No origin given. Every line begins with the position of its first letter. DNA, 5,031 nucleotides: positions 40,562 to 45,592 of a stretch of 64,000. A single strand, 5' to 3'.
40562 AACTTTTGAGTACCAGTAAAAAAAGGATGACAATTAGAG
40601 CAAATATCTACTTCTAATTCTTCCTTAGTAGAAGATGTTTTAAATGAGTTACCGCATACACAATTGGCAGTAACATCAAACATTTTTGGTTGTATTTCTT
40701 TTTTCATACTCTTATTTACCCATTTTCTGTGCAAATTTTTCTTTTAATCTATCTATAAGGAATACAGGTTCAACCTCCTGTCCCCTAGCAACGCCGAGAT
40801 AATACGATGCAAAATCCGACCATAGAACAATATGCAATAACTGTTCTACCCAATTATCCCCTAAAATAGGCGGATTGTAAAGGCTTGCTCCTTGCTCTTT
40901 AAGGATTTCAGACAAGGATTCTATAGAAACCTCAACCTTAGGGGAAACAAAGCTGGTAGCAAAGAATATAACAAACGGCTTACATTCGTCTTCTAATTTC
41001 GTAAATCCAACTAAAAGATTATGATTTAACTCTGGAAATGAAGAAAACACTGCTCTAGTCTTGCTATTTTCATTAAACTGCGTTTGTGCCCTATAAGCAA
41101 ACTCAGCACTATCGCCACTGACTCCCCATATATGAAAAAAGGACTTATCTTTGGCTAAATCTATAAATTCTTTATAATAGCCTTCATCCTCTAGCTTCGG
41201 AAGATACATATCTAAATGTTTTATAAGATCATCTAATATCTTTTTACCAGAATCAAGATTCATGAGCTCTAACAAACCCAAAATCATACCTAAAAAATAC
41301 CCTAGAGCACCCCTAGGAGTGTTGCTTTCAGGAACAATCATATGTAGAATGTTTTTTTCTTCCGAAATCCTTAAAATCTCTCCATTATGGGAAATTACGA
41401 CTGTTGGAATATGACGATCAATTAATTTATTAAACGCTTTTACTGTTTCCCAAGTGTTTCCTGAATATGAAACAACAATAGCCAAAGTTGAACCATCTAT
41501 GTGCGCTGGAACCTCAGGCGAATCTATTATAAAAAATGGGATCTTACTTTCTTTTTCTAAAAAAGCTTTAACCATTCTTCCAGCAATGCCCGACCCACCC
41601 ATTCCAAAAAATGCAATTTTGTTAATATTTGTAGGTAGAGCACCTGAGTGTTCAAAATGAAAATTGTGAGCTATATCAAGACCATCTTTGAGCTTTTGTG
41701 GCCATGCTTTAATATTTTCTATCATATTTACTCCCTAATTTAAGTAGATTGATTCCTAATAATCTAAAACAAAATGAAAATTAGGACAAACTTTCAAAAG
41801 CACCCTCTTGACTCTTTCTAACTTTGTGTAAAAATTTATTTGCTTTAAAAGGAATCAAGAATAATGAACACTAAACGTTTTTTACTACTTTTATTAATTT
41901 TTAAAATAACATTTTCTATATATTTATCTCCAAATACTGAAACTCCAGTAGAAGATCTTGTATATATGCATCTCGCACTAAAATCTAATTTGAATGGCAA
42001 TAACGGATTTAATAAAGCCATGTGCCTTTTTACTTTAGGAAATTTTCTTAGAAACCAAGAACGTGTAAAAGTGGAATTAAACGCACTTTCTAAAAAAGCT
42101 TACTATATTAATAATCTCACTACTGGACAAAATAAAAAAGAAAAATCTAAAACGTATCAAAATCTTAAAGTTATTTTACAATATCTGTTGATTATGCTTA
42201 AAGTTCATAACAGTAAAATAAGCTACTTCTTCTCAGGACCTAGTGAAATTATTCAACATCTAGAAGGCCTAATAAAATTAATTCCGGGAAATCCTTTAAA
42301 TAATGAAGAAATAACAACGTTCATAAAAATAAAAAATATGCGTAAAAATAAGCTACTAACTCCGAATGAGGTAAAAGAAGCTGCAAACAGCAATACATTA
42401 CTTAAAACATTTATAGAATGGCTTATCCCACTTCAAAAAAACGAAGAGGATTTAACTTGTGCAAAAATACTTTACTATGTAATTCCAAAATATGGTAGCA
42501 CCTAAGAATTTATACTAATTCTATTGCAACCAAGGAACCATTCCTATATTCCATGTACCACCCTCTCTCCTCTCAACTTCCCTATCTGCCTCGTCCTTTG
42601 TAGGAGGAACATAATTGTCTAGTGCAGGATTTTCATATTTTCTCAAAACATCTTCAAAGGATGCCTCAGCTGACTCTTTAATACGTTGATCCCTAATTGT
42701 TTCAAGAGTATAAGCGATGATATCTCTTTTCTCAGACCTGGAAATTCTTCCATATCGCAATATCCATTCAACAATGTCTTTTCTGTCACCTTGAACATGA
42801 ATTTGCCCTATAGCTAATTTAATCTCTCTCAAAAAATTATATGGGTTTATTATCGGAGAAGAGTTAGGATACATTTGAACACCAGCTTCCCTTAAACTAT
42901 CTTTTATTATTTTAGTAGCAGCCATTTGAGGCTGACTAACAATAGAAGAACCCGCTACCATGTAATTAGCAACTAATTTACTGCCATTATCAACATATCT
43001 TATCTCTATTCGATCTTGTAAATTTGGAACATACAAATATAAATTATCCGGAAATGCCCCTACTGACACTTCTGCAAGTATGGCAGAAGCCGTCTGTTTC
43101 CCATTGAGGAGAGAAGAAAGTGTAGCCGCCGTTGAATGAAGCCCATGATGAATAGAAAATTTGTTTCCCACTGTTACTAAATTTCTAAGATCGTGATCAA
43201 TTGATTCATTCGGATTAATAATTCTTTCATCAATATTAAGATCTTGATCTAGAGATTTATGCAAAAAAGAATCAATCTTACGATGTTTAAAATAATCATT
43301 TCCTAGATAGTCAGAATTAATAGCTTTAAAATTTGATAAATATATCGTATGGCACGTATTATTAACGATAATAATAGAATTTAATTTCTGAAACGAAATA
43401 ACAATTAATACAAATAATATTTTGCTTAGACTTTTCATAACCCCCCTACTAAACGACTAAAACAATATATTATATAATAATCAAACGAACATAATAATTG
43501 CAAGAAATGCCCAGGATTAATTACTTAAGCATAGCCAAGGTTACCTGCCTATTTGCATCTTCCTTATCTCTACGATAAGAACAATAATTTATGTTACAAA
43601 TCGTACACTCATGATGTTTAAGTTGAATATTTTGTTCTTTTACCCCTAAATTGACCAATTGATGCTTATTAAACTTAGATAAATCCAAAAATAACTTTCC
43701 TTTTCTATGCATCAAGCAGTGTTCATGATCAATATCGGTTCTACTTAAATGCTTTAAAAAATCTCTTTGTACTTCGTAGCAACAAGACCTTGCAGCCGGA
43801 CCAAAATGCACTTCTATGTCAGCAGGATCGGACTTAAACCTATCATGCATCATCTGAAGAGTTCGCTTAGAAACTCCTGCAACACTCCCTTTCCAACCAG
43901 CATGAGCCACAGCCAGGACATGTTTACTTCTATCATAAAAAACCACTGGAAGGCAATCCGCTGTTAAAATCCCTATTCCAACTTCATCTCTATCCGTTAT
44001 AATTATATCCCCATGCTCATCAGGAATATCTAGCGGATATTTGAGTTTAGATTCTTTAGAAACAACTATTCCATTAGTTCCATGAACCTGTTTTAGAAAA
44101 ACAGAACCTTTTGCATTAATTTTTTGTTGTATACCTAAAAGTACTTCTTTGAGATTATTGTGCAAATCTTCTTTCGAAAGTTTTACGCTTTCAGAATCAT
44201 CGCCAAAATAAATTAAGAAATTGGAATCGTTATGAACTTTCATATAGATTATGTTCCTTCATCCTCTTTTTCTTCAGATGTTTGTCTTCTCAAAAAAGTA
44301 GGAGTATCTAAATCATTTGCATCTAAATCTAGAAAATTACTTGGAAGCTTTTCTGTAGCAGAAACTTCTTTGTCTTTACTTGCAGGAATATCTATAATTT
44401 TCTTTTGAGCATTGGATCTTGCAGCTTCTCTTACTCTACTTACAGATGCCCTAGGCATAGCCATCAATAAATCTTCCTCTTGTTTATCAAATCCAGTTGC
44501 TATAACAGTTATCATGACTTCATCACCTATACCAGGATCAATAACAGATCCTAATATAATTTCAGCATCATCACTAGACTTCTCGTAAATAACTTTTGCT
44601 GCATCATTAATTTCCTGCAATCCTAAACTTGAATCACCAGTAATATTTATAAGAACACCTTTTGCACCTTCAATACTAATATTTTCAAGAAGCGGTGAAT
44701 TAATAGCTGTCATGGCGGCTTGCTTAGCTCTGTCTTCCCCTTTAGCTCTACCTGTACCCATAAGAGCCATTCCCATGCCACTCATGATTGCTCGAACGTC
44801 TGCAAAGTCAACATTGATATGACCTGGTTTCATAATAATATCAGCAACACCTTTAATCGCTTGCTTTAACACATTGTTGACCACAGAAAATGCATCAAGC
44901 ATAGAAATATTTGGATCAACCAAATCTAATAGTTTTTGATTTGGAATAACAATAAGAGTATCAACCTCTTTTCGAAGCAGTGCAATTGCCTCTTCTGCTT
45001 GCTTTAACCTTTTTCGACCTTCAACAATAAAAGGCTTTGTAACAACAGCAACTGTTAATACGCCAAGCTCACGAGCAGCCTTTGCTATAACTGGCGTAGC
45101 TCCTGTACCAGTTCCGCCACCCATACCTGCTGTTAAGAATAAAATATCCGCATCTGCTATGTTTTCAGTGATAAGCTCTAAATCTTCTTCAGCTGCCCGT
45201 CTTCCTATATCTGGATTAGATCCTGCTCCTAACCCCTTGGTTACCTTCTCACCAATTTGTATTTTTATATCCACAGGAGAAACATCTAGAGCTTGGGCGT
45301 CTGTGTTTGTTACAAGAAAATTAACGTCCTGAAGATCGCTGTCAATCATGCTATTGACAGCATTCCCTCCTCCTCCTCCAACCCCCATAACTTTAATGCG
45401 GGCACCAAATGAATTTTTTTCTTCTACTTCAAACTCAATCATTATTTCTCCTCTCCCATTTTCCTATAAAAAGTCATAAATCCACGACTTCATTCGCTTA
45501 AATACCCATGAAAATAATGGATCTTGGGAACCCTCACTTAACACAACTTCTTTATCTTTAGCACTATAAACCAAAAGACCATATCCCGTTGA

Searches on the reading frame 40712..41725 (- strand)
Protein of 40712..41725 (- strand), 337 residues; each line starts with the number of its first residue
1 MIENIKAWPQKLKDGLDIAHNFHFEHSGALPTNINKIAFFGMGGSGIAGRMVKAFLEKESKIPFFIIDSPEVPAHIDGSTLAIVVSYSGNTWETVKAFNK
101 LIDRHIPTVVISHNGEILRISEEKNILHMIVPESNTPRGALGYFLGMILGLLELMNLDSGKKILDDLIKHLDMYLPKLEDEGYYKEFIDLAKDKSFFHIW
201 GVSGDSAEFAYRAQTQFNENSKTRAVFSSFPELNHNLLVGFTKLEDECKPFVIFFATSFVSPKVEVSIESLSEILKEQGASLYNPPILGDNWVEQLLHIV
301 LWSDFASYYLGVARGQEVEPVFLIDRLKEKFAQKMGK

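Call 78: search_protein_families(library=pfam, max_evalue=1e-8, proteins=[window:40712-41725:-])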
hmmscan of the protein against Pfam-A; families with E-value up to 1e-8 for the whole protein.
window:40712-41725:- (337 aa): 2 families
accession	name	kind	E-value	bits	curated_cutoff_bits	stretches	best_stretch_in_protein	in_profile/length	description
PF10432.14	bact-PGI_C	-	1.2e-26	93.9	24.5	1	195-330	15-150/151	Bacterial phospho-glucose isomerase C-terminal SIS domain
PF01380.27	SIS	-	2.2e-10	40.9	25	1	34-133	5-108/131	SIS domain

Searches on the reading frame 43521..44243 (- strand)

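Call 79: search_protein_families(library=pfam, max_evalue=1e-8, proteins=[window:43521-44243:-])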
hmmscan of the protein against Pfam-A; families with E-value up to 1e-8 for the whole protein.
window:43521-44243:- (240 aa): 1 family
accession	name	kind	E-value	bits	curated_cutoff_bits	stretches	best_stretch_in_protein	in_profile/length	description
PF02578.20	Cu-oxidase_4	-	2.1e-52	178.4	22.9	1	7-236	15-236/238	Multi-copper polyphenol oxidoreductase laccase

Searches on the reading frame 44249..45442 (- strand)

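Call 79: search_protein_families(library=pfam, max_evalue=1e-8, proteins=[window:44249-45442:-])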
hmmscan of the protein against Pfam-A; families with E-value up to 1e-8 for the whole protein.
window:44249-45442:- (397 aa): 2 families
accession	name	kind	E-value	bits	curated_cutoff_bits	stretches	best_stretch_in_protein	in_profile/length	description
PF00091.31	Tubulin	-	3.4e-47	161.6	33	1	15-175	1-189/190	Tubulin/FtsZ family, GTPase domain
PF12327.13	FtsZ_C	-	2.9e-33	114.5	27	1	224-319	1-95/95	FtsZ family, C-terminal domain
